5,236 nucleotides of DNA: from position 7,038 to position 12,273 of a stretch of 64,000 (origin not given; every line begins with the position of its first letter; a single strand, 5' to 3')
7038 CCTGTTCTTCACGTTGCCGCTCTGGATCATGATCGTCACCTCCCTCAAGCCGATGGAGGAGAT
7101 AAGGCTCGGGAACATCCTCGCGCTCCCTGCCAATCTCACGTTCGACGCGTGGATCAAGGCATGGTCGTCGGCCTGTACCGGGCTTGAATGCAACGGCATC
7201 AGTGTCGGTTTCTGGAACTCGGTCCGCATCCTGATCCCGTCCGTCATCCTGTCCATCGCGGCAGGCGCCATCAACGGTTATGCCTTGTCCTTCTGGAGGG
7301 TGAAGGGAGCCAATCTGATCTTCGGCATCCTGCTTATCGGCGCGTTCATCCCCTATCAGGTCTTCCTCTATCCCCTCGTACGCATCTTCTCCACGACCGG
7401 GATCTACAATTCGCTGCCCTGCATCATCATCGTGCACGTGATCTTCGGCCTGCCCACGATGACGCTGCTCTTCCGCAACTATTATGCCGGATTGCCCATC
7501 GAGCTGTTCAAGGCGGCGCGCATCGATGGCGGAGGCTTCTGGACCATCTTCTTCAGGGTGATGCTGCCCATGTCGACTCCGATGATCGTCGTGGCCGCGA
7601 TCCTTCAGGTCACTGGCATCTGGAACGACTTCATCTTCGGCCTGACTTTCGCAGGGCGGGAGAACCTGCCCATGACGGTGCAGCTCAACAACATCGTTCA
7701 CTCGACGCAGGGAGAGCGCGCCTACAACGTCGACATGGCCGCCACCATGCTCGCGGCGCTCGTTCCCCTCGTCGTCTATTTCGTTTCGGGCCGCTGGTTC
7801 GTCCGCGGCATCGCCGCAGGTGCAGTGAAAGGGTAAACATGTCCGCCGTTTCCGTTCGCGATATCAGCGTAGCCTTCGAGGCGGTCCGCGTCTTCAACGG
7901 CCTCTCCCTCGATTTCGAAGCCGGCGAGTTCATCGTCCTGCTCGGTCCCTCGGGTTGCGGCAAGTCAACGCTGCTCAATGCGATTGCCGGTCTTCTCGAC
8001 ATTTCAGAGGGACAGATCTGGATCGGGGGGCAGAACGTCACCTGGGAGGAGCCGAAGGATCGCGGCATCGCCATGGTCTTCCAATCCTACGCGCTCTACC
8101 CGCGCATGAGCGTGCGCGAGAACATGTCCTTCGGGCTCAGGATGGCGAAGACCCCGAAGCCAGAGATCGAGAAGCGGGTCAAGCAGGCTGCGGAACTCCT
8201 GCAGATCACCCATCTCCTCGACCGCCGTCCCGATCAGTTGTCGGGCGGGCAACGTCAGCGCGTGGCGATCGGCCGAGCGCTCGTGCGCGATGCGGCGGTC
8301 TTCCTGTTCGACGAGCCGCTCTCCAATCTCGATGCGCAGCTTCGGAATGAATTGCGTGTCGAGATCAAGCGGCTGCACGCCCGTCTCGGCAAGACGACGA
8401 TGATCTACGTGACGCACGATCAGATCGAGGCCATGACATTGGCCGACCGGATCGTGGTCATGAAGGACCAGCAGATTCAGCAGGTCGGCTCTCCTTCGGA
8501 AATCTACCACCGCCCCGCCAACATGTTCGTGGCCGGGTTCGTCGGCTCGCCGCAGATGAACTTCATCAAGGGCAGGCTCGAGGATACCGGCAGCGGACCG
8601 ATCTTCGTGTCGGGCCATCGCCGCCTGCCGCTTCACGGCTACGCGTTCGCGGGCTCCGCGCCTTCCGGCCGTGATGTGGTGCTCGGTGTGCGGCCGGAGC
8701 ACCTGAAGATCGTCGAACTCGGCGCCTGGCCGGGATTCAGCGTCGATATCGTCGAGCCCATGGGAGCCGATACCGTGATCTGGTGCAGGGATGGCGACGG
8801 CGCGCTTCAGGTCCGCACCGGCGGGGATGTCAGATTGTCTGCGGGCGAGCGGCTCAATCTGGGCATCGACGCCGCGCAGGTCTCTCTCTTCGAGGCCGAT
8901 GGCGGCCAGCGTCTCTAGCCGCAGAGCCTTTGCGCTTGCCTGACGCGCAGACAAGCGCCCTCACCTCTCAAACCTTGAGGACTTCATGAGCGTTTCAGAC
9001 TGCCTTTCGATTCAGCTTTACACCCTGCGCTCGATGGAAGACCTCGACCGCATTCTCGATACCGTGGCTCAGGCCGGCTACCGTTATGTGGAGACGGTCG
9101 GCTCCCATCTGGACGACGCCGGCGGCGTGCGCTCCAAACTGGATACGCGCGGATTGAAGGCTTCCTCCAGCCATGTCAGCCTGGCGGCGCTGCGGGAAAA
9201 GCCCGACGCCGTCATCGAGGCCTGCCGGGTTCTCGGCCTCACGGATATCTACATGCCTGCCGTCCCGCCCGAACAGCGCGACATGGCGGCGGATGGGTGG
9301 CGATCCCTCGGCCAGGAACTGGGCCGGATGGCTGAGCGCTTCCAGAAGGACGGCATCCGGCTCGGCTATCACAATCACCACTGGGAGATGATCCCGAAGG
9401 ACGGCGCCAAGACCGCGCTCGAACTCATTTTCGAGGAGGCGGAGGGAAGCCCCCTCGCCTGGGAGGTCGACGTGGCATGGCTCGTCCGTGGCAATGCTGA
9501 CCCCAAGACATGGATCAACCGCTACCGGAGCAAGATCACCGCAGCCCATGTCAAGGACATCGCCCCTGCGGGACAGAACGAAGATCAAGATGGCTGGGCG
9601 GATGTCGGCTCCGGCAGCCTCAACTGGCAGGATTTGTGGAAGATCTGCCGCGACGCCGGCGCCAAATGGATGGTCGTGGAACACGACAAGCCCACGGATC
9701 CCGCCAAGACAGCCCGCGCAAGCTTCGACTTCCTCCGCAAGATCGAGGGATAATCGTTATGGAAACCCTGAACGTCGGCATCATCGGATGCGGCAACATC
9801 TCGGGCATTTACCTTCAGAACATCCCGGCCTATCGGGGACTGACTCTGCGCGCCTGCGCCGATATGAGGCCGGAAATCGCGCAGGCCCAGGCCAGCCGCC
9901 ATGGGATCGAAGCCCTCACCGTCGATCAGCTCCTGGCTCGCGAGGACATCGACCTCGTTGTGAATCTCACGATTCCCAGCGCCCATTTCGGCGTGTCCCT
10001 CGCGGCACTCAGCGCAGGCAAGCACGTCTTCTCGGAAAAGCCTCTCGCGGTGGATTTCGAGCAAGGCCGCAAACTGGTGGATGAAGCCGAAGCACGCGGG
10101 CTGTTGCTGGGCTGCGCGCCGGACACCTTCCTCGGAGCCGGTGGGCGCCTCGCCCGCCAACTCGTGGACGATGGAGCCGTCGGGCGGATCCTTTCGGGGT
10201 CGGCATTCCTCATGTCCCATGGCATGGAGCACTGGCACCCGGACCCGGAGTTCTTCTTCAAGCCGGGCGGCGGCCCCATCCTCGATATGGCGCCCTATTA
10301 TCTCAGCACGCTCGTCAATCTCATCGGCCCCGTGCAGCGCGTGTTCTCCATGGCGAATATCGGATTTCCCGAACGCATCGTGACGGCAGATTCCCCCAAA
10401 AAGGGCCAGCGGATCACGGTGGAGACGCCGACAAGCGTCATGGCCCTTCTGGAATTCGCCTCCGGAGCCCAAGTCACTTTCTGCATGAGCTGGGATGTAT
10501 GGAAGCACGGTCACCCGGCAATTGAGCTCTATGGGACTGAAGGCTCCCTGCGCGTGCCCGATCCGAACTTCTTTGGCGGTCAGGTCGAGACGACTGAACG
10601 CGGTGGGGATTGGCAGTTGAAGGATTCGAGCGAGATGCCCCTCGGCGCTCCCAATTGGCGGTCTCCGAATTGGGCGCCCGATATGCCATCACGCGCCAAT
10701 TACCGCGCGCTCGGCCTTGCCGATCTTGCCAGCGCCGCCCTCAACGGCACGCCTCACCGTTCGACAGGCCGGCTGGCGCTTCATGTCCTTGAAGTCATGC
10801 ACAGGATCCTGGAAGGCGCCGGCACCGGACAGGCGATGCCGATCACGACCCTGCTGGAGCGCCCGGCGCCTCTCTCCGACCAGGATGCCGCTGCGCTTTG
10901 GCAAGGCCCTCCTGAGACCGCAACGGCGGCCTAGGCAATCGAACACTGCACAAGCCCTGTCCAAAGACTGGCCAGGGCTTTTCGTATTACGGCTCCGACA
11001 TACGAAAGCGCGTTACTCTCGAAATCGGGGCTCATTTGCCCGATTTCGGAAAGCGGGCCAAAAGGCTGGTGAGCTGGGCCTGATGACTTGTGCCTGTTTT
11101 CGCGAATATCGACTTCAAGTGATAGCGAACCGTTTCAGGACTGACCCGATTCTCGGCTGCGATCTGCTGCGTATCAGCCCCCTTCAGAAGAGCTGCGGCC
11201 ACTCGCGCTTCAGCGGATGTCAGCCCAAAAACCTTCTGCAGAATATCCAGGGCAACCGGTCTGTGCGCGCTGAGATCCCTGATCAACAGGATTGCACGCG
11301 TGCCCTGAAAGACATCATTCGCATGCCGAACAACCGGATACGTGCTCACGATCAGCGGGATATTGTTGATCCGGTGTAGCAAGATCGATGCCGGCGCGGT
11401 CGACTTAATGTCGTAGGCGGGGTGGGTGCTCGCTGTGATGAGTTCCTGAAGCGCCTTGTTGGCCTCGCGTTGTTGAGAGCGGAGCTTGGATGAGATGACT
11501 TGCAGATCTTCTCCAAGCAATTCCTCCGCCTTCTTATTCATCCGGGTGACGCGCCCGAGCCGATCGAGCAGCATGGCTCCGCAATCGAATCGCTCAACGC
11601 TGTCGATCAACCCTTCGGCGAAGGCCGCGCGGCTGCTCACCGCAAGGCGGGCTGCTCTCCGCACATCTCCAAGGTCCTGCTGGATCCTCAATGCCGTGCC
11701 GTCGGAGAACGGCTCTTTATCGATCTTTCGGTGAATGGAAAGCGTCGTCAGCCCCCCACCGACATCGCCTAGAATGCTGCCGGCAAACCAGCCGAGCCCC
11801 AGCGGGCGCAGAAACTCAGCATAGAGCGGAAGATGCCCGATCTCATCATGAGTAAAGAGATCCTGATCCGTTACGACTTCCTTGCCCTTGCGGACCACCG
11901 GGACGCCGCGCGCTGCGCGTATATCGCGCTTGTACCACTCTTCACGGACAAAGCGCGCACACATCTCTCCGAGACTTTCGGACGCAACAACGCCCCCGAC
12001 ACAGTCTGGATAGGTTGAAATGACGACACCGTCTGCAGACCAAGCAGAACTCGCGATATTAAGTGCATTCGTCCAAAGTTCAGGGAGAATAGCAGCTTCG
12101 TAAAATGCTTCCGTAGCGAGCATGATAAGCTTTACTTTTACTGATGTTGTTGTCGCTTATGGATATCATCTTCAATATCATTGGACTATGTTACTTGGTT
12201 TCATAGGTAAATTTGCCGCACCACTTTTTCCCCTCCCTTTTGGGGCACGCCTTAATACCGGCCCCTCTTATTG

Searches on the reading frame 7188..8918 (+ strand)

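Call 50: search_protein_families(library=pfam, proteins=[window:7188-8918:+], max_evalue=0.00001)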
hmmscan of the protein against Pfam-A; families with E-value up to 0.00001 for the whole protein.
window:7188-8918:+ (576 aa): 5 families
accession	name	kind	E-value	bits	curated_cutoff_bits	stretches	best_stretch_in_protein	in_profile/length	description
PF00005.33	ABC_tran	-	3.2e-36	125.4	25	1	237-378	2-136/137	ABC transporter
PF17912.7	OB_MalK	-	2.3e-13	51.2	27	1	453-506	1-53/53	MalK OB fold domain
PF13304.12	AAA_21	-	5.7e-09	36.9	27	0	248-278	1-26/304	AAA domain, putative AbiEii toxin, Type IV TA system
PF08402.16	TOBE_2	-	5.8e-07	30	21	1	499-568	1-76/76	TOBE domain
PF02463.25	SMC_N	-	2.1e-06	27.7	40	0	241-427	20-213/220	RecF/RecN/SMC N terminal domain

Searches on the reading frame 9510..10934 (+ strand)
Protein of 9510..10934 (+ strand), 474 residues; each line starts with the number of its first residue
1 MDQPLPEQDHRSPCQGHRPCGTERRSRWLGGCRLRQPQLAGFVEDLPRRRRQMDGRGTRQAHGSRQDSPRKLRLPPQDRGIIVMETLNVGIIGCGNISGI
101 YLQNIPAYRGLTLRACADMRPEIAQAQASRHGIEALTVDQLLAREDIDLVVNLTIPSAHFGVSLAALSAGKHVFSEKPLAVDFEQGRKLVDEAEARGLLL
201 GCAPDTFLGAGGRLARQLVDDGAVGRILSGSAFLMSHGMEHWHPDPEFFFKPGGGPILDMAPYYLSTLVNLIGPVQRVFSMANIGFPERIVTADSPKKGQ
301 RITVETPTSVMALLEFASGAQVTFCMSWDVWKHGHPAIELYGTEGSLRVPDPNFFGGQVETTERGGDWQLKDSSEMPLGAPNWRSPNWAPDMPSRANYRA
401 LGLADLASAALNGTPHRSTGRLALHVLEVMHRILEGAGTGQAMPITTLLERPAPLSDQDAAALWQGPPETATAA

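Call 50: search_protein_families(library=pfam, proteins=[window:9510-10934:+], max_evalue=0.00001)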
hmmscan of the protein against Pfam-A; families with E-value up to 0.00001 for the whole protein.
window:9510-10934:+ (474 aa): 3 families
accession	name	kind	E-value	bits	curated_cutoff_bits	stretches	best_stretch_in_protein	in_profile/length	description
PF22725.1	GFO_IDH_MocA_C3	-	8.6e-22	77.9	27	1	214-348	3-124/124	GFO/IDH/MocA C-terminal domain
PF01408.29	GFO_IDH_MocA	-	2.3e-17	64.2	24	1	87-200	1-116/120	Oxidoreductase family, NAD-binding Rossmann fold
PF03447.22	NAD_binding_3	-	1.6e-06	29.3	24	1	93-197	1-110/116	Homoserine dehydrogenase, NAD binding domain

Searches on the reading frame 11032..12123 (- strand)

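Call 50: search_protein_families(library=pfam, proteins=[window:11032-12123:-], max_evalue=0.00001)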
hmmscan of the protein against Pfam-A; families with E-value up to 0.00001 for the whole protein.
window:11032-12123:- (363 aa): 1 family
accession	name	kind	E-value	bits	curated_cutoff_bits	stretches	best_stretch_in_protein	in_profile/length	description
PF00196.25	GerE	-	4.1e-09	36.4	23.5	1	301-353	3-55/57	Bacterial regulatory proteins, luxR family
